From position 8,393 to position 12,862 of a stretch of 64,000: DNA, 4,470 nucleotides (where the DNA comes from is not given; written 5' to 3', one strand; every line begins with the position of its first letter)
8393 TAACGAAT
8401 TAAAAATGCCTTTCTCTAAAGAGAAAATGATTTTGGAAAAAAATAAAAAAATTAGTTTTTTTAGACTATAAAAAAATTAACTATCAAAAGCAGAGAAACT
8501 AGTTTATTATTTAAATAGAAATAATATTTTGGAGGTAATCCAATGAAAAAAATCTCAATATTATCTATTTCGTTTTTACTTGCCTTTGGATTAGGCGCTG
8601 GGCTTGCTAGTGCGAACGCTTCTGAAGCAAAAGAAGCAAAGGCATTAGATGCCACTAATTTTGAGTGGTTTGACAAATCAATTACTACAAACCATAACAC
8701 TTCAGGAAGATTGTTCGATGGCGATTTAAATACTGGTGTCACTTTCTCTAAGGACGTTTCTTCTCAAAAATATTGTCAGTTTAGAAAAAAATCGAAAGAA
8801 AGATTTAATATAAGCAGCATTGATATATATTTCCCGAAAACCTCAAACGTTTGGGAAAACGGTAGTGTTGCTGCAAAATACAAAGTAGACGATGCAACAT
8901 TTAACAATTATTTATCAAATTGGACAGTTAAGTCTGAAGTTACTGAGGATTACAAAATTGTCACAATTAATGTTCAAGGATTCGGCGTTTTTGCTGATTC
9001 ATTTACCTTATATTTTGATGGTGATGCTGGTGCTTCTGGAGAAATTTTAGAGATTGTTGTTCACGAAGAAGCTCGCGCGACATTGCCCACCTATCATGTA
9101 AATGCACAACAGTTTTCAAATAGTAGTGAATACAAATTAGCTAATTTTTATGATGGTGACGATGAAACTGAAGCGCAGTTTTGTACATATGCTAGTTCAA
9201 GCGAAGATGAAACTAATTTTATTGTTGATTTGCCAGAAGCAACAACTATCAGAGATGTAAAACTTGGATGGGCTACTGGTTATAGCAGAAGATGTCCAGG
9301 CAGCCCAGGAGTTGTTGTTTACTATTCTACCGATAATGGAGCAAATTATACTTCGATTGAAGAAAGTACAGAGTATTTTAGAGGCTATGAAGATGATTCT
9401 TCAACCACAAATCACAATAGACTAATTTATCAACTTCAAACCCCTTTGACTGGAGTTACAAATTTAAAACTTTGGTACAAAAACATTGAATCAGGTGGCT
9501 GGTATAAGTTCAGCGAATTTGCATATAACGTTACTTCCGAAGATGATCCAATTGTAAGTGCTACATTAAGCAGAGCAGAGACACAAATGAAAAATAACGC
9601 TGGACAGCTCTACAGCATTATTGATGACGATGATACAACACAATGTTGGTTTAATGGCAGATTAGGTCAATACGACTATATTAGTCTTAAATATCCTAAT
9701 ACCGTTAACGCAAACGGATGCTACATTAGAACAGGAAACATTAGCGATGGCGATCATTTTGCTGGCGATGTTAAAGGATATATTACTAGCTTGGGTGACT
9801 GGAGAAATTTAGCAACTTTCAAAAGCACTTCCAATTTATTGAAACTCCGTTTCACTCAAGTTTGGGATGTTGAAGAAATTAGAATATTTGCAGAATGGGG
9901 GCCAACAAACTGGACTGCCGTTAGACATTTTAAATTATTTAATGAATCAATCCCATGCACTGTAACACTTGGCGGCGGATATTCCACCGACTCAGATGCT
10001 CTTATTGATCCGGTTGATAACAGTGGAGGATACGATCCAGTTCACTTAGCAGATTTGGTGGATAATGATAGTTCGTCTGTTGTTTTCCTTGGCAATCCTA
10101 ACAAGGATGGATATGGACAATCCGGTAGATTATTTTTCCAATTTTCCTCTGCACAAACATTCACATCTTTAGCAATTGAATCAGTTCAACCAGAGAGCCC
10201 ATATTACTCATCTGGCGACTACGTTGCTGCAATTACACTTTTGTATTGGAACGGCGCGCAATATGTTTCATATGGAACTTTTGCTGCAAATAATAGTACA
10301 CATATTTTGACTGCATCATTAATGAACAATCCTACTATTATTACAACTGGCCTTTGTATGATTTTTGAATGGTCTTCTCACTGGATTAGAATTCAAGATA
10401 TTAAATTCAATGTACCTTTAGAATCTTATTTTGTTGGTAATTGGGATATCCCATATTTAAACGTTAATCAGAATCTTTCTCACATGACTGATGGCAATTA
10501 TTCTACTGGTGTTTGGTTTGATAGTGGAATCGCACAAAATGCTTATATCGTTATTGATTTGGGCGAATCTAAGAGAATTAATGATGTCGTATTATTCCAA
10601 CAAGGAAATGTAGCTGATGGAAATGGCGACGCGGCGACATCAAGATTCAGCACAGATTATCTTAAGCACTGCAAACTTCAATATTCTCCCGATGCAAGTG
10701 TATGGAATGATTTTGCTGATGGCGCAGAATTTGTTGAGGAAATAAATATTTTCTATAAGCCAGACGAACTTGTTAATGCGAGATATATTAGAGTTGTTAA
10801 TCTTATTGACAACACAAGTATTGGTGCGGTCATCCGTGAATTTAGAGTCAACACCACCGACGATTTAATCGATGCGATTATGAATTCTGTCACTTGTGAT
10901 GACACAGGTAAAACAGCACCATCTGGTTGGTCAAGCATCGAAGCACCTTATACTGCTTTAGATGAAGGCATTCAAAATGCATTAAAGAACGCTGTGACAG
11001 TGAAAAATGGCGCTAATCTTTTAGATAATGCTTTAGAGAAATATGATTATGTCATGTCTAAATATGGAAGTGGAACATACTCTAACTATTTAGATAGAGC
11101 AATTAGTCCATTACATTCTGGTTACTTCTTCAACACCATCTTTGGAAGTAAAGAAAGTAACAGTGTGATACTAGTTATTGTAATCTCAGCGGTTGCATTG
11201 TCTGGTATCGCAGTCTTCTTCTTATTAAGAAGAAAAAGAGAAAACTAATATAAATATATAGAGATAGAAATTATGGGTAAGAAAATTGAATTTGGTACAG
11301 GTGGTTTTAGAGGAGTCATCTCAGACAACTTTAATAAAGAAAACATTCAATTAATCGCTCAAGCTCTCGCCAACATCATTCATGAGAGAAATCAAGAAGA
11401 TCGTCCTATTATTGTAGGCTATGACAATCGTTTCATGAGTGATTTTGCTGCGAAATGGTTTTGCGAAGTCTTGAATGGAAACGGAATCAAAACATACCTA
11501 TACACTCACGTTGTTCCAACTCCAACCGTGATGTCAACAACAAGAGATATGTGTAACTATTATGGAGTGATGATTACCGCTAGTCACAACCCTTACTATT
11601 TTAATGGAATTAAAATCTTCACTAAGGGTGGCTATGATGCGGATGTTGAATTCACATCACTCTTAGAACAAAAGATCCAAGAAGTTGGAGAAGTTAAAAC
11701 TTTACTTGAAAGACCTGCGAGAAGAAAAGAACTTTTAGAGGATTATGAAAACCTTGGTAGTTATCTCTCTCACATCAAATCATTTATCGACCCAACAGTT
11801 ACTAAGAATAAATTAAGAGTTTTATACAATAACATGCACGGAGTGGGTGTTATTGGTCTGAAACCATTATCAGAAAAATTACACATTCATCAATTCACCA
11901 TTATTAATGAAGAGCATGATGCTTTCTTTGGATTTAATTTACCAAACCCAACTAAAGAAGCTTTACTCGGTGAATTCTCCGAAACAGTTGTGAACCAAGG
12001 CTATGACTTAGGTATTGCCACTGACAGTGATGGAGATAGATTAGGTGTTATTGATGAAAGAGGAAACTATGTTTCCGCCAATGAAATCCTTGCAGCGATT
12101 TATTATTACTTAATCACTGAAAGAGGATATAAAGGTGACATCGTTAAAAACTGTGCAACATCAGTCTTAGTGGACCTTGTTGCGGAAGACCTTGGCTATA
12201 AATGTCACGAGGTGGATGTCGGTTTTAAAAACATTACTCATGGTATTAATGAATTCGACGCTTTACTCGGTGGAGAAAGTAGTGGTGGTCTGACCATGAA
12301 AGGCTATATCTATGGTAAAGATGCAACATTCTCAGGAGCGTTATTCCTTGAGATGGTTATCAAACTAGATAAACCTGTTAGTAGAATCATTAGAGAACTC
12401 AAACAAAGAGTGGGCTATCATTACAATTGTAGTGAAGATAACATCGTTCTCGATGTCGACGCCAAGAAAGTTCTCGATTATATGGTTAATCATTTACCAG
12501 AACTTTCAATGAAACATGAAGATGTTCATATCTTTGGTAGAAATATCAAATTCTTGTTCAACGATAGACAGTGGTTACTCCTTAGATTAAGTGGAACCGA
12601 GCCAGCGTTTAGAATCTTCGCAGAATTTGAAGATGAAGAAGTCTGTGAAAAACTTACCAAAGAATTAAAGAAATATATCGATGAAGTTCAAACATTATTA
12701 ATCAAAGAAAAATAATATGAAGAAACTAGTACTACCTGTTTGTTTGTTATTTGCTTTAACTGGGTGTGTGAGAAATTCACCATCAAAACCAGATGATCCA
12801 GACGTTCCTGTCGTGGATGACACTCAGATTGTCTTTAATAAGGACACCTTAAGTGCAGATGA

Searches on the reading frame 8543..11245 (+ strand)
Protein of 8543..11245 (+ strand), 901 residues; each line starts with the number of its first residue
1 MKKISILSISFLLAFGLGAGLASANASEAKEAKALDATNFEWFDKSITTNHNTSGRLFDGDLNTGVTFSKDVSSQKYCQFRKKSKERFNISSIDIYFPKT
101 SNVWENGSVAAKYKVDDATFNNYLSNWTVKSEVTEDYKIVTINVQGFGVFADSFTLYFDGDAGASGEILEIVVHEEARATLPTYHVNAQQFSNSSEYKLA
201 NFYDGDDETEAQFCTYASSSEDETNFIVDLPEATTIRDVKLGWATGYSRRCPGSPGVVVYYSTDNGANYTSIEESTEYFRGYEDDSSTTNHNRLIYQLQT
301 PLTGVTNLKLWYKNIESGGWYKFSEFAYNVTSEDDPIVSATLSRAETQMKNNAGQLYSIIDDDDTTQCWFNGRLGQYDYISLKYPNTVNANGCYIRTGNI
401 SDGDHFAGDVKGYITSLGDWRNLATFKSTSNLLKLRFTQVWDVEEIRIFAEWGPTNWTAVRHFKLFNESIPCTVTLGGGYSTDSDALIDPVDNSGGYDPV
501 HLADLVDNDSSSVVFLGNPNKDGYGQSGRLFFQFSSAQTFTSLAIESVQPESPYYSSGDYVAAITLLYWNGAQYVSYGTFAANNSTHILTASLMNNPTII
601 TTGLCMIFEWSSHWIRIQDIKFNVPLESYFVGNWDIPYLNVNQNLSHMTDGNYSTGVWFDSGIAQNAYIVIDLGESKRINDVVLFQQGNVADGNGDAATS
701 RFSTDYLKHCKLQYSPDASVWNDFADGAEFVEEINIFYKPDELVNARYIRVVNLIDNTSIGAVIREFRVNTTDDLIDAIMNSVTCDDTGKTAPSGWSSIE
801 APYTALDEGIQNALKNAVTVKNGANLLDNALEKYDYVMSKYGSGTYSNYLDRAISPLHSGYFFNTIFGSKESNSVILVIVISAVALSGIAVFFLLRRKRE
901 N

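Call 9: search_protein_families(library=pfam, proteins=[window:8543-11245:+], max_evalue=0.01)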
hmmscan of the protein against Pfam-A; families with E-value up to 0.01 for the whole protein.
window:8543-11245:+ (901 aa): 2 families
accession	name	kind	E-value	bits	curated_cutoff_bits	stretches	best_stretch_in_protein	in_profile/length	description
PF00754.31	F5_F8_type_C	-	1.3e-13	51.6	28.2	2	646-760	15-119/127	F5/8 type C domain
PF22633.2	F5_F8_type_C_2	-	2.2e-10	41.4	27.8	1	648-751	2-91/91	NedA-like, galactose-binding domain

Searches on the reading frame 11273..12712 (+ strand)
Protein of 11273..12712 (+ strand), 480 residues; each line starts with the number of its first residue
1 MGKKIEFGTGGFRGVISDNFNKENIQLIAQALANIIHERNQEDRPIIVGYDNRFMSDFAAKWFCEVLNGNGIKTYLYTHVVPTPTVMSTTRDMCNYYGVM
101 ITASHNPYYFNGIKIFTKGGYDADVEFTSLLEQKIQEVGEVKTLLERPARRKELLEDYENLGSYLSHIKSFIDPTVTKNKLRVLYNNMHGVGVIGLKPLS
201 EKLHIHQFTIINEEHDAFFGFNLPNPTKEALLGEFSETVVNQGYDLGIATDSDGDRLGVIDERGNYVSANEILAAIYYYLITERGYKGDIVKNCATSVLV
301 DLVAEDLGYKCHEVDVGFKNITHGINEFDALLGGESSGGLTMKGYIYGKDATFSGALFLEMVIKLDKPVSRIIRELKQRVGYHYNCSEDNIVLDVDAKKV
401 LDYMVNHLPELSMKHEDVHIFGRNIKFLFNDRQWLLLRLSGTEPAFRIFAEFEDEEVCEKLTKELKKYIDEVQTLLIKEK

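Call 9: search_protein_families(library=pfam, proteins=[window:11273-12712:+], max_evalue=0.01)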
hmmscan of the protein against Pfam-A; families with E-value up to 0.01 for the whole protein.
window:11273-12712:+ (480 aa): 4 families
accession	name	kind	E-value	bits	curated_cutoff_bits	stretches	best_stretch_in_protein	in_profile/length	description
PF02878.22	PGM_PMM_I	-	3.3e-35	121.2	22.5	1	5-138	2-134/138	Phosphoglucomutase/phosphomannomutase, alpha/beta/alpha domain I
PF02879.22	PGM_PMM_II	-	4.9e-21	75.6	29.3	1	163-264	2-103/103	Phosphoglucomutase/phosphomannomutase, alpha/beta/alpha domain II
PF02880.22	PGM_PMM_III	-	2.4e-20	73.2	20.7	1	270-377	3-112/115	Phosphoglucomutase/phosphomannomutase, alpha/beta/alpha domain III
PF00408.26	PGM_PMM_IV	-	0.00039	20.9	23.1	1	426-465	27-65/68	Phosphoglucomutase/phosphomannomutase, C-terminal domain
